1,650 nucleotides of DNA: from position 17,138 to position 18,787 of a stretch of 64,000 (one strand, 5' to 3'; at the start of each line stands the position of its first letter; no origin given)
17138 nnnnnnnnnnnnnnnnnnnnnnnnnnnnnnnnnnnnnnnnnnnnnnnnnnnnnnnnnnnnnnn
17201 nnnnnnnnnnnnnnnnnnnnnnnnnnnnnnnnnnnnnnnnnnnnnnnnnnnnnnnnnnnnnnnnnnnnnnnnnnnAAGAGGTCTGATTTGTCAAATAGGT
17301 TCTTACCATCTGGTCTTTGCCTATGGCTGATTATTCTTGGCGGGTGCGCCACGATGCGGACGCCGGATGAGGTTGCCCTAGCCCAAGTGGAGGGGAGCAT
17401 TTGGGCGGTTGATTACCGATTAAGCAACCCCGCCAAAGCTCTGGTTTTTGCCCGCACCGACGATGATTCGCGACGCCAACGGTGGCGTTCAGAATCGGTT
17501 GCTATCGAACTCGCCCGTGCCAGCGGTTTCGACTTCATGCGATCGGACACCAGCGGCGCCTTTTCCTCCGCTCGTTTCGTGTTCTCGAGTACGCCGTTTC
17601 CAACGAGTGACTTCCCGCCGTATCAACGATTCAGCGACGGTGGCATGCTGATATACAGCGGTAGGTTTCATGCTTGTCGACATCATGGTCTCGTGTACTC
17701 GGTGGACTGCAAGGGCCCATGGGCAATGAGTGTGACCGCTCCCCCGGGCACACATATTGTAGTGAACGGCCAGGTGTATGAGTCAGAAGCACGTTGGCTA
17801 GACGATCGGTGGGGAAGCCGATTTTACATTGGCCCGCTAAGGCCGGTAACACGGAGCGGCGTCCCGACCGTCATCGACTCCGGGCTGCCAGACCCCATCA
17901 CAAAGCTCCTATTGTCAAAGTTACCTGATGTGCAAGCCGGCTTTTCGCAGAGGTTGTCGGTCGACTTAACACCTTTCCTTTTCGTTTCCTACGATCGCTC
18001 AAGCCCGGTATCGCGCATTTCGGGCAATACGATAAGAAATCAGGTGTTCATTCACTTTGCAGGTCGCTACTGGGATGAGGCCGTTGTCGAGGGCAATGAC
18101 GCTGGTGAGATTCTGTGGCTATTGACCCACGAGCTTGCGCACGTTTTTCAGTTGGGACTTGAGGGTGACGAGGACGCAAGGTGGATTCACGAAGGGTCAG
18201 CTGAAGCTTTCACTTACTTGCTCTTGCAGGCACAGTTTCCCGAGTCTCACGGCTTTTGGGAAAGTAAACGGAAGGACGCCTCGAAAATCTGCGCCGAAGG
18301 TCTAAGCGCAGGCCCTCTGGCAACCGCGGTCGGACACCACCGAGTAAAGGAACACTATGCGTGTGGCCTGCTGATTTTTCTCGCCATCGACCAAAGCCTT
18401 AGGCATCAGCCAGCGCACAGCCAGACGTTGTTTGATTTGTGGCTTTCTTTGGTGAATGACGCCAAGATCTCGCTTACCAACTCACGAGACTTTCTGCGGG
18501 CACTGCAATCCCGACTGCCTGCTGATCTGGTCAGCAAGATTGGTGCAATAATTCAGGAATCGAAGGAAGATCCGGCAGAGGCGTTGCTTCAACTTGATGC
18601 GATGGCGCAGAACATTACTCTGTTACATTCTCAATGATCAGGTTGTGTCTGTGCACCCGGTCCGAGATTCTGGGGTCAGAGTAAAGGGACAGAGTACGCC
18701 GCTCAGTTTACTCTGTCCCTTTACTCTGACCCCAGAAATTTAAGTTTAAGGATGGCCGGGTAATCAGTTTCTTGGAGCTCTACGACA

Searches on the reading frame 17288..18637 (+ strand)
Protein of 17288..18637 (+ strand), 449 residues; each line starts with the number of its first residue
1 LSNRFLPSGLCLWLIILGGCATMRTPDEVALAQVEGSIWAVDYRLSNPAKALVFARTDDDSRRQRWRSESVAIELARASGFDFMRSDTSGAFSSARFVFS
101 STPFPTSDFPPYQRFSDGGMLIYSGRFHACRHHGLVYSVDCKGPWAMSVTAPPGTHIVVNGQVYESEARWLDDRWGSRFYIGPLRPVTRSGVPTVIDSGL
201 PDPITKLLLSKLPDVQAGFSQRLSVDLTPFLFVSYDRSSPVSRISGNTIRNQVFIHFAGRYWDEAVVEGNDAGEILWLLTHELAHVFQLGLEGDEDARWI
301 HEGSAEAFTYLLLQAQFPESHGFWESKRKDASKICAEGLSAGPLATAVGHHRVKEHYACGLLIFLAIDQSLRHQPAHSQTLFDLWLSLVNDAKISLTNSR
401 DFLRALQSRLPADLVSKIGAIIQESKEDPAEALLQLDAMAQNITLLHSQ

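Call 44: search_protein_families(library=pfam, proteins=[window:17288-18637:+], max_evalue=0.1)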
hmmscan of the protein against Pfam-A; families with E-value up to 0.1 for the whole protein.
window:17288-18637:+ (449 aa): 1 family
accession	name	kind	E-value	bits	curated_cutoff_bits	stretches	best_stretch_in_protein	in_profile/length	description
PF04450.18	BSP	-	0.0012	19.1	23.8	1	241-318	69-141/207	Peptidase of plants and bacteria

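Call 50: find_homologous_proteins(query=window:17288-18637:+, max_evalue=1e-30)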
Query window:17288-18637:+ (449 aa): 8 proteins with E <= 1e-30 among 8000 candidates.
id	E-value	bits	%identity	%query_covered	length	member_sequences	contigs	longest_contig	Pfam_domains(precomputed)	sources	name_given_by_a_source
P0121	9.0e-290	979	100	95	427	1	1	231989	-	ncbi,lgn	-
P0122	3.1e-81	291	37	94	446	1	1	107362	-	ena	-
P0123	1.9e-79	285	36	94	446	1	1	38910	-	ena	-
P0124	1.2e-48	184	32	97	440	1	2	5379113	-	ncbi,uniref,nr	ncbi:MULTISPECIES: hypothetical protein [unclassified Microbulbifer]|uniref:hypothetical protein n=1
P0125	1.7e-47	180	31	90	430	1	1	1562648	-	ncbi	ncbi:hypothetical protein ACR0ST_05760 [Aliidiomarina sp. Khilg15.8]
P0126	7.3e-44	168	29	98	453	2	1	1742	-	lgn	-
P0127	1.1e-39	154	31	83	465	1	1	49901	-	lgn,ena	-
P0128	4.1e-32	129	31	62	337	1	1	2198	-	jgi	jgi:hypothetical protein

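Call 53: find_encoding_contigs(protein=P0121, flank=10000, max_places=4)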
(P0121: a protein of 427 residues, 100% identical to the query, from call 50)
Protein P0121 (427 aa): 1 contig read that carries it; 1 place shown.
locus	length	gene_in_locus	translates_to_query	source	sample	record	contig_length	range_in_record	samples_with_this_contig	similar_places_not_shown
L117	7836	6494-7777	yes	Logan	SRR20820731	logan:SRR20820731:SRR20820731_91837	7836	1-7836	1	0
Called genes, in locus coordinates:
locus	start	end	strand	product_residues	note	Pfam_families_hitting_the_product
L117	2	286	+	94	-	?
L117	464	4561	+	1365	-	PF07494:Reg_prop (faint), PF07495:Y_Y_Y, PF00989:PAS, PF08448:PAS_4, PF00990:GGDEF, PF00563:EAL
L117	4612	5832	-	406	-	PF07690:MFS_1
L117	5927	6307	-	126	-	PF01323:DSBA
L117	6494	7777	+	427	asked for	-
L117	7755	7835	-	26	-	?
